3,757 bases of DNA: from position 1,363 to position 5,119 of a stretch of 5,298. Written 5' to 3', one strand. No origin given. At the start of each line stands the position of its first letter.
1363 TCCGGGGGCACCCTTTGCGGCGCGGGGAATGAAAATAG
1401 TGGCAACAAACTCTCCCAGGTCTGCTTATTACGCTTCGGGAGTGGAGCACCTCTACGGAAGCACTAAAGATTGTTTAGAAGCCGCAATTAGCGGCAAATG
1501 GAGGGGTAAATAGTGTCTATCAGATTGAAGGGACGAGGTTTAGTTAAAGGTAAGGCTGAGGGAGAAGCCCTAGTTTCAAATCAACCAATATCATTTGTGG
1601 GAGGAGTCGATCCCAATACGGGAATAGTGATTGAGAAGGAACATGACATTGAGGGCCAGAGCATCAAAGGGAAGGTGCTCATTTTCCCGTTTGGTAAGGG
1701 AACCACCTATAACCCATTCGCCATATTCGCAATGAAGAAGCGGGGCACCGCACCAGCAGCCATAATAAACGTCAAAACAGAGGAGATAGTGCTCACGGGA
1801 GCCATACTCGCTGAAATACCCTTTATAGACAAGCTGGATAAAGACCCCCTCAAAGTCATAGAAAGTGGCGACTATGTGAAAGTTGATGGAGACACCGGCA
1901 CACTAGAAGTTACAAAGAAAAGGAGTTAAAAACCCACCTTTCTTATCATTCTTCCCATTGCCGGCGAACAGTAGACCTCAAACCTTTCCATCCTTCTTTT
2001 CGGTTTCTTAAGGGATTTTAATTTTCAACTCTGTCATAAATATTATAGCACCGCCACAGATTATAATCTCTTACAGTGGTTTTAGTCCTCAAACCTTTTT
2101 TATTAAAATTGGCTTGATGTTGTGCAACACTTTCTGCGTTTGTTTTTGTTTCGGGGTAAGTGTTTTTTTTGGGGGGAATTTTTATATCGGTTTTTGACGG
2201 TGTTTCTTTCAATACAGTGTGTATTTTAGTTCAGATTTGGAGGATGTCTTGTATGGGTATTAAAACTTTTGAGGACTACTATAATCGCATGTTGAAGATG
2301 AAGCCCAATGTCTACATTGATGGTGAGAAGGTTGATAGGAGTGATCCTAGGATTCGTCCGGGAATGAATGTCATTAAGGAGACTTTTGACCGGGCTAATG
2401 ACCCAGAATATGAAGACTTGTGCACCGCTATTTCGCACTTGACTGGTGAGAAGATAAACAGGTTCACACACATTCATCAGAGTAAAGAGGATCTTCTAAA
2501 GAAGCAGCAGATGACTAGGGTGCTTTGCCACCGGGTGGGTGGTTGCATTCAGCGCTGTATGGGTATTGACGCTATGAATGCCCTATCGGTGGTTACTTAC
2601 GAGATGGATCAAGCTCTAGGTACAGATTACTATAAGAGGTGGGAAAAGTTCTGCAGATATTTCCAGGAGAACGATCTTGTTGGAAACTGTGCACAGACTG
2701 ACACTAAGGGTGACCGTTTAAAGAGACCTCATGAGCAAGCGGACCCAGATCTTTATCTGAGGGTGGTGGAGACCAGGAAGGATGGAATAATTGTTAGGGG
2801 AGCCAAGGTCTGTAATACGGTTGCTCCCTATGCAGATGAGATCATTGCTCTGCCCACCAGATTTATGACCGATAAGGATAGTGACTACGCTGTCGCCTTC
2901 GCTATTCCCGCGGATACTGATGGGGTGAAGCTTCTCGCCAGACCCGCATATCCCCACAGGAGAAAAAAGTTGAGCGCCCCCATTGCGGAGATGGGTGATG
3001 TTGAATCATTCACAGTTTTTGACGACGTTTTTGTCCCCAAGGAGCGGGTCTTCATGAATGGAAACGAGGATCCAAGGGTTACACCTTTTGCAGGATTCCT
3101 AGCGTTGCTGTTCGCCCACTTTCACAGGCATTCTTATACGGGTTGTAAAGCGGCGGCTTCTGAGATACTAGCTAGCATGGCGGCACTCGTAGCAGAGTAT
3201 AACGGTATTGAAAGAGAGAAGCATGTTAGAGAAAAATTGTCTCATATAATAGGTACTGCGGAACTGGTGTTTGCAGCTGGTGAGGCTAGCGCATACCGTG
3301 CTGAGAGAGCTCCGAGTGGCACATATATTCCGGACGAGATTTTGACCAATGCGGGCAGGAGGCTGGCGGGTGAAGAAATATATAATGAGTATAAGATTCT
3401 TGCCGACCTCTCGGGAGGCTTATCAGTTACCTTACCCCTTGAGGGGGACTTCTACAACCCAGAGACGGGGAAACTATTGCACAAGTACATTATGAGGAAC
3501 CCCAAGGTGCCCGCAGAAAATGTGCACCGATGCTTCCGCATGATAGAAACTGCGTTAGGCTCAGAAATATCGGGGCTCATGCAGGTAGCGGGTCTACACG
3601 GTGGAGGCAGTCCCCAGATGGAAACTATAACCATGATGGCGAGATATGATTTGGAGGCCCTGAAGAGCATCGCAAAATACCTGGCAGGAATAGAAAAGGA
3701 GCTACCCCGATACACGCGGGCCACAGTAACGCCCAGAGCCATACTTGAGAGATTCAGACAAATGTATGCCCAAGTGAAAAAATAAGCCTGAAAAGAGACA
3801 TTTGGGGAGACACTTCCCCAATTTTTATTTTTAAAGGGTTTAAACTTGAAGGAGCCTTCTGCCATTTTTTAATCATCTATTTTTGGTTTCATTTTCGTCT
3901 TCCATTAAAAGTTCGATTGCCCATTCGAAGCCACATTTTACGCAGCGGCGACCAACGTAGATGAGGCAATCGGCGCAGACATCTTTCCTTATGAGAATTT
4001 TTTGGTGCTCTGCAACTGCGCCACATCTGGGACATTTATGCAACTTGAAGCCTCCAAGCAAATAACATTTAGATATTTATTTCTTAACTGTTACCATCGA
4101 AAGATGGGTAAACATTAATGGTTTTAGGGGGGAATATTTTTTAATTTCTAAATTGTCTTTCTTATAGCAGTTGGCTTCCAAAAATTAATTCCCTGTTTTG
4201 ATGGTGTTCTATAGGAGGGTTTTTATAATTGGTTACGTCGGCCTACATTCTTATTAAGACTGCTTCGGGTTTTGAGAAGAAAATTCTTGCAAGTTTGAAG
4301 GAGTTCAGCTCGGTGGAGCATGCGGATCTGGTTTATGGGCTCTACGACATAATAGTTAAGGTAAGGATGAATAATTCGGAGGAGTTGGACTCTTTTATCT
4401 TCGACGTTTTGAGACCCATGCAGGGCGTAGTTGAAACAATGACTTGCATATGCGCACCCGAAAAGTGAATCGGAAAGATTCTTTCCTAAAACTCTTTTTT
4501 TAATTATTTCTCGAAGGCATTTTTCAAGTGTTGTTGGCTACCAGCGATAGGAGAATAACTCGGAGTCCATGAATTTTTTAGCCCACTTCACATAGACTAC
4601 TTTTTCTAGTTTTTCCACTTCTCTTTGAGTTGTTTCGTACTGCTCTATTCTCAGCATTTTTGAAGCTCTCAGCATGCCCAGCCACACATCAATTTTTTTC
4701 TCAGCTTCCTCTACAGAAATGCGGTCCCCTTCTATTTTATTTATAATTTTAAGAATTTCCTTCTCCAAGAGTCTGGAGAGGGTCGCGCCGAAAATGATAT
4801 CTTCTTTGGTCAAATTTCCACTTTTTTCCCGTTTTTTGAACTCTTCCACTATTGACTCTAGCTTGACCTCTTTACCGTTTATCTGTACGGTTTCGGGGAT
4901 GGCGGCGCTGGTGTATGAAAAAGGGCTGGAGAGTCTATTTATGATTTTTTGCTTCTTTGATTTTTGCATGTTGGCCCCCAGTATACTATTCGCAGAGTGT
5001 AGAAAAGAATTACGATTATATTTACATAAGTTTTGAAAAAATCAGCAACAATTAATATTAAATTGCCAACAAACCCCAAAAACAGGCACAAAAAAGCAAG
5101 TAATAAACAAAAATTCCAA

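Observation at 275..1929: Aconitase X with intact Fe-S ligands but a rewired active site: probably a new substrate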

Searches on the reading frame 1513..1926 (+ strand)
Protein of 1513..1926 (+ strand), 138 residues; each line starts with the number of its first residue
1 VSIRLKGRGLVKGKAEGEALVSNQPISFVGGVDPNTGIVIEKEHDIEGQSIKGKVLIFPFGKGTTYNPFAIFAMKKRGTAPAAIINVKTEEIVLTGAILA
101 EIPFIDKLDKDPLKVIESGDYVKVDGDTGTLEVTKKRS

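Call 3: search_protein_families(library=pfam, proteins=[window:1513-1926:+], max_evalue=0.01)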
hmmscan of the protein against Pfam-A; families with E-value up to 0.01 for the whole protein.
window:1513-1926:+ (138 aa): 1 family
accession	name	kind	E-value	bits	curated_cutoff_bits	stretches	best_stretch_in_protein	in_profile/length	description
PF01989.23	AcnX_swivel_put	-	1.7e-30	105.1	27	1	26-104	1-79/80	Aconitase X swivel domain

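Call 4: search_protein_families(library=ncbifam, proteins=[window:1513-1926:+], max_evalue=0.01)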
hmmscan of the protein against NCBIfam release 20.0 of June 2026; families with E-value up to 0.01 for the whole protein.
window:1513-1926:+ (138 aa): 3 families
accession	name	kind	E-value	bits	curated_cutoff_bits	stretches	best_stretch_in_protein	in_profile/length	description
NF003046.0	PRK03955.1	equivalog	2.8e-49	166.4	163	1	3-135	2-131/132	DUF126 domain-containing protein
NF051439.1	C3LHypDHLhpIPSEAE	equivalog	3.6e-21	75.2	700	1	10-108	3-101/555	cis-3-hydroxy-L-proline dehydratase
TIGR02087.1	LEUD_arch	subfamily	0.0096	15.7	108.95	0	52-135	47-128/157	LeuD/DmdB family oxidoreductase small subunit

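Call 10: search_solved_structures(query=window:1513-1926:+, show_alignments=3, max_evalue=0.001)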
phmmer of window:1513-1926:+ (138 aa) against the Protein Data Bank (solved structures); distinct sequences matched with E-value up to 0.001: 5.
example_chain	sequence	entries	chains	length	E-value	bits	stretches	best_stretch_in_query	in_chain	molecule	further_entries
7cnr_B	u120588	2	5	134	2.7e-38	134.2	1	4-134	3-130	UPF0107 protein TK1248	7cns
2hi6_A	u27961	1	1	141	4.5e-33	117.3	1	5-134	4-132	UPF0107 protein AF0055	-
7cnp_A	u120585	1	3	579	3.4e-13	53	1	7-104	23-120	cis-3-hydroxy-L-proline dehydratase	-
7d2r_A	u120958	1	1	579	3.4e-13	52.9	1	7-104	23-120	cis-3-hydroxy-L-proline dehydratase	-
7cnq_A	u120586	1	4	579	4.7e-13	52.5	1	7-104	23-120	cis-3-hydroxy-L-proline dehydratase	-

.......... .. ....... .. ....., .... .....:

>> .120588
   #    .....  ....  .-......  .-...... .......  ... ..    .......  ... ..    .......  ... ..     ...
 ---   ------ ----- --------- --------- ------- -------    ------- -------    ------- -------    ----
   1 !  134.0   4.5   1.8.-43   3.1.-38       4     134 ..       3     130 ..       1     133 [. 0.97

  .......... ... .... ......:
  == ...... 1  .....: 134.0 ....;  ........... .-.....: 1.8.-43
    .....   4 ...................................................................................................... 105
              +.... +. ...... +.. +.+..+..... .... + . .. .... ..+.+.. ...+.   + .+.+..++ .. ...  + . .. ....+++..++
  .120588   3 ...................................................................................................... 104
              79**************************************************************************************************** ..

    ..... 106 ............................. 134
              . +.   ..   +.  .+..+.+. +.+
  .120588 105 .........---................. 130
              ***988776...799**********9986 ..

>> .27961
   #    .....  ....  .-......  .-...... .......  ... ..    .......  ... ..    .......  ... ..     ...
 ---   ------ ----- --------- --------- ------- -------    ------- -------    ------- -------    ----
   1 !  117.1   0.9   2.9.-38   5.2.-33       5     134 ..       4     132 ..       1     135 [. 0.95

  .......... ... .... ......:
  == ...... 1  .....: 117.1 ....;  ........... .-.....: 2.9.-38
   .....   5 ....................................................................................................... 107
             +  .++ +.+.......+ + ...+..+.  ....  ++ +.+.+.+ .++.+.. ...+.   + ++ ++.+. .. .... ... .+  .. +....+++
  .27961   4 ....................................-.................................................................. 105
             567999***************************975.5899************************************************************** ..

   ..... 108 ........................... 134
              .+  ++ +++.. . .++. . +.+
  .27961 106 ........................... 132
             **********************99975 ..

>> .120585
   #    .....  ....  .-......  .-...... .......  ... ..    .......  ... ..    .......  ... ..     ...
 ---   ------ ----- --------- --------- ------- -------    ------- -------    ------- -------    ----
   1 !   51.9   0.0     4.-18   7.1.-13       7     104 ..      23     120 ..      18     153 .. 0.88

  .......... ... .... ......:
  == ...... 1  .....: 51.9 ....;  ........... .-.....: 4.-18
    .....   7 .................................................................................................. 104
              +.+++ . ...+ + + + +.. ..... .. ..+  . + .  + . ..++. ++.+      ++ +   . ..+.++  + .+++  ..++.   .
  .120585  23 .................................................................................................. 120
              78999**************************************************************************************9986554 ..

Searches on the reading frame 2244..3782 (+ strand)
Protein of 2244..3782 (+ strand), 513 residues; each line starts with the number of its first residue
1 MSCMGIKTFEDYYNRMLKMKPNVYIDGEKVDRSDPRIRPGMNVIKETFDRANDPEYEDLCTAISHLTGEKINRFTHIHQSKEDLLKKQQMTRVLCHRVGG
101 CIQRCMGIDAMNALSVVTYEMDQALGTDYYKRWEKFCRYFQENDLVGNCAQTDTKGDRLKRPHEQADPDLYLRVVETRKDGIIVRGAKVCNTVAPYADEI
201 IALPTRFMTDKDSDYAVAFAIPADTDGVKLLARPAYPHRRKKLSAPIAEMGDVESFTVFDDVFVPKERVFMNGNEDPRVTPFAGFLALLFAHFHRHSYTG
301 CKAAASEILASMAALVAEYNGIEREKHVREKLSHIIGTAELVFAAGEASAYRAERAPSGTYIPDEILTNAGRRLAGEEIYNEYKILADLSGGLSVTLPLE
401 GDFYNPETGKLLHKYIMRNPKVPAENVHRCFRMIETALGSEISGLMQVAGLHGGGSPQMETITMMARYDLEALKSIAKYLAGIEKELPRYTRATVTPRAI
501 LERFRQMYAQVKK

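Call 3: search_protein_families(library=pfam, proteins=[window:2244-3782:+], max_evalue=0.01)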
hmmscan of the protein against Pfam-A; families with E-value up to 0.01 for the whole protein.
window:2244-3782:+ (513 aa): 2 families
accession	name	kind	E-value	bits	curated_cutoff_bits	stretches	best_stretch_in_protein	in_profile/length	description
PF11794.13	HpaB_N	-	7.4e-95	318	35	1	9-271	2-270/270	4-hydroxyphenylacetate 3-hydroxylase N terminal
PF03241.18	HpaB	-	2.4e-56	190.5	25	1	287-482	5-202/202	4-hydroxyphenylacetate 3-hydroxylase C terminal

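Call 4: search_protein_families(library=ncbifam, proteins=[window:2244-3782:+], max_evalue=0.01)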
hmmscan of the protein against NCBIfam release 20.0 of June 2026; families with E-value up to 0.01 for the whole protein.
window:2244-3782:+ (513 aa): 2 families
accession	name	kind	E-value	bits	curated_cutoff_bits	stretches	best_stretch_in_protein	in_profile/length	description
TIGR02309.1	HpaB-1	equivalog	2.1e-47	162.4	480.2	1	7-434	2-427/477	4-hydroxyphenylacetate 3-monooxygenase, oxygenase component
TIGR02310.1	HpaB-2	equivalog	3.1e-23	82.2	885.2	1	13-490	18-495/519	4-hydroxyphenylacetate 3-monooxygenase, oxygenase component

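Call 75: search_solved_structures(query=window:2253-3782:+, show_alignments=1, max_evalue=1e-10)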
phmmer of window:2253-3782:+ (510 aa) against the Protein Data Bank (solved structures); distinct sequences matched with E-value up to 1e-10: 15.
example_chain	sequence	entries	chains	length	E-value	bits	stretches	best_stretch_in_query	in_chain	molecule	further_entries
1u8v_A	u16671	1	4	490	4.4e-103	348.8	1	4-480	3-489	Gamma-aminobutyrate metabolism dehydratase/isomerase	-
6vjr_A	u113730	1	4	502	2.8e-97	329.6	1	4-484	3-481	Vinylacetyl-CoA Delta-isomerase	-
2yyg_A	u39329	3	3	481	1.9e-40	142.2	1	7-421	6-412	4-hydroxyphenylacetate-3-hydroxylase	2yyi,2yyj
2yyk_A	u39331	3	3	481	9.2e-40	139.9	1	7-419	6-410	4-hydroxyphenylacetate-3-hydroxylase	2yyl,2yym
9lft_A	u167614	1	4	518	1.5e-37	132.7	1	4-429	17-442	4-Hydroxyphenylacetate-3-monooxygenase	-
7e8q_A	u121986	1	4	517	2.3e-26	95.8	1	12-399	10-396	Chlorophenol monooxygenase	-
6jhm_A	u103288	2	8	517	2.4e-26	95.7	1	12-399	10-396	Chlorophenol monooxygenase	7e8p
4g5e_A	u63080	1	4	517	4.6e-25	91.5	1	12-404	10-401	2,4,6-Trichlorophenol 4-monooxygenase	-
4oo2_A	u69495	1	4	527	4.8e-23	84.8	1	7-454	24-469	Chlorophenol-4-monooxygenase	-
3hwc_A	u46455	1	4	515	1.6e-19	73.2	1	121-472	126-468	Chlorophenol-4-monooxygenase component 2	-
7dbw_C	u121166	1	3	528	2.5e-18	69.3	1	168-432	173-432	4-hydroxyphenylacetate 3-hydroxylase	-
9j9j_A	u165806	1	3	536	2.5e-18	69.2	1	168-432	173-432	4-nitrophenol 4-monooxygenase/4-nitrocatechol 2-monooxygenase, oxygenase component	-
6b1b_A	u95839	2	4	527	1.4e-17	66.8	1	8-484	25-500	4-hydroxyphenylacetate 3-monooxygenase, oxygenase subunit | 4-hydroxyphenylacetate 3-monooxygenase oxygenase component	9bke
6qyh_A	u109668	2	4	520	2.4e-17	66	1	8-484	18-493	4-hydroxyphenylacetate 3-monooxygenase oxygenase component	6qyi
6eb0_A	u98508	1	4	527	2.5e-17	65.9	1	8-484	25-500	4-hydroxyphenylacetate 3-monooxygenase, oxygenase subunit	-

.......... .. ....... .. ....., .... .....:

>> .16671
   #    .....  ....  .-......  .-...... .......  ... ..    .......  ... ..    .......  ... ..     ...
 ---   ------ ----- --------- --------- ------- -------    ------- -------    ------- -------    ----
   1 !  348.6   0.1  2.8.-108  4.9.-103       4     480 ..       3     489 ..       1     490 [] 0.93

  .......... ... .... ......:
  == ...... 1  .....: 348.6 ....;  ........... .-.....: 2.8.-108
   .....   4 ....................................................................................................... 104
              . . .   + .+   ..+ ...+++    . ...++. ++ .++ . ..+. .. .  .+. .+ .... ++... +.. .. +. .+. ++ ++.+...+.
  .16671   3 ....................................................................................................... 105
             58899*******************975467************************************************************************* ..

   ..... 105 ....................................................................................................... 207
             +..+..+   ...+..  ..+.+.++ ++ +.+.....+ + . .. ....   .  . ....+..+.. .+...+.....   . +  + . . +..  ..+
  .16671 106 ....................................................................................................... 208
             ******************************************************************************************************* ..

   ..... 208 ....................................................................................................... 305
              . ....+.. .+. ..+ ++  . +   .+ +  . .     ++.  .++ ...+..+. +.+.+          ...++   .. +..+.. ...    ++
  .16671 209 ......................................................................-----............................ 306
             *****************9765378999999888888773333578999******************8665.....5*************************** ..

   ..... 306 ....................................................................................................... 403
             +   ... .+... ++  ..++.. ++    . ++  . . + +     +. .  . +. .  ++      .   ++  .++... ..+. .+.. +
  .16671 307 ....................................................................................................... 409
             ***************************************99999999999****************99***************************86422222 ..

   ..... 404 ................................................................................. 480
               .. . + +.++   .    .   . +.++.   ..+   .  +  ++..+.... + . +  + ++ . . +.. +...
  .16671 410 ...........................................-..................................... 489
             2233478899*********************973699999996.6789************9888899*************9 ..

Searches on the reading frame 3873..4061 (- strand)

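Call 3: search_protein_families(library=pfam, proteins=[window:3873-4061:-], max_evalue=0.01)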
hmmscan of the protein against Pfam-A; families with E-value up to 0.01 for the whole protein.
window:3873-4061:- (62 aa): 1 family
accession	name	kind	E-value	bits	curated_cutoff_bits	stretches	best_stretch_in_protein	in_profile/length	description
PF14952.11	zf-tcix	-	0.0011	18.9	31.2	0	7-15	10-18/42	Putative treble-clef, zinc-finger, Zn-binding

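Call 4: search_protein_families(library=ncbifam, proteins=[window:3873-4061:-], max_evalue=0.01)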
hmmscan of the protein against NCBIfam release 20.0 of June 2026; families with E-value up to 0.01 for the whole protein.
window:3873-4061:- (62 aa): 1 family
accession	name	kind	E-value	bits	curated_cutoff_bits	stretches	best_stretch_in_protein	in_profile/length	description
NF001605.0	PRK00398.1-2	equivalog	0.0041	17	63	0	8-32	2-24/43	DNA-directed RNA polymerase subunit P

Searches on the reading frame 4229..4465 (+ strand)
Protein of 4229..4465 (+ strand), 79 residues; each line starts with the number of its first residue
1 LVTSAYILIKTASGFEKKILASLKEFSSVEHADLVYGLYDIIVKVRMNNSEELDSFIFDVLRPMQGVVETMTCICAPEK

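Call 3: search_protein_families(library=pfam, proteins=[window:4229-4465:+], max_evalue=0.01)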
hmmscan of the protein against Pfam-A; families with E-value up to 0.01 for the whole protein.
window:4229-4465:+ (79 aa): 1 family
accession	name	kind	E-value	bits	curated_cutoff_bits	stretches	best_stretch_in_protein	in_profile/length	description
PF01037.27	AsnC_trans_reg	-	6.9e-11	42.3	25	1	7-75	1-70/73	Lrp/AsnC ligand binding domain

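Call 4: search_protein_families(library=ncbifam, proteins=[window:4229-4465:+], max_evalue=0.01)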
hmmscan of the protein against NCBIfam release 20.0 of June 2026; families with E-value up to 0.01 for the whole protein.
window:4229-4465:+ (79 aa): 2 families
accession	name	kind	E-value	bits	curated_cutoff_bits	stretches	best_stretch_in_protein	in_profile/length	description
NF040947.1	trans_reg_LysM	equivalog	1.3e-07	31.4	180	1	3-75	60-132/136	HTH-type transcriptional regulator LysM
NF008384.0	PRK11179.1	equivalog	0.0012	18.7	227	1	7-74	75-141/153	transcriptional regulator AsnC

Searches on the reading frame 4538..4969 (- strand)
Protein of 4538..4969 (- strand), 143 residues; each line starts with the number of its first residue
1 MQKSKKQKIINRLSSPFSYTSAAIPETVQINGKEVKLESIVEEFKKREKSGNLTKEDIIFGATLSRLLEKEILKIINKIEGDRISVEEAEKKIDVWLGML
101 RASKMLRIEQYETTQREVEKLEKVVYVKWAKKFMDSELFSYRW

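Call 3: search_protein_families(library=pfam, proteins=[window:4538-4969:-], max_evalue=0.01)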
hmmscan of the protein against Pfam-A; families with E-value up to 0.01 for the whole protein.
window:4538-4969:- (143 aa): 1 family
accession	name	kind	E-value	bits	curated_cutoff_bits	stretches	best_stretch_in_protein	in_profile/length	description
PF19101.5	DUF5788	-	5.6e-14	52.4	25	1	1-124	1-121/131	Family of unknown function (DUF5788)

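Call 4: search_protein_families(library=ncbifam, proteins=[window:4538-4969:-], max_evalue=0.01)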
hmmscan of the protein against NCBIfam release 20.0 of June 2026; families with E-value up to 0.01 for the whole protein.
window:4538-4969:- (143 aa): 0 families
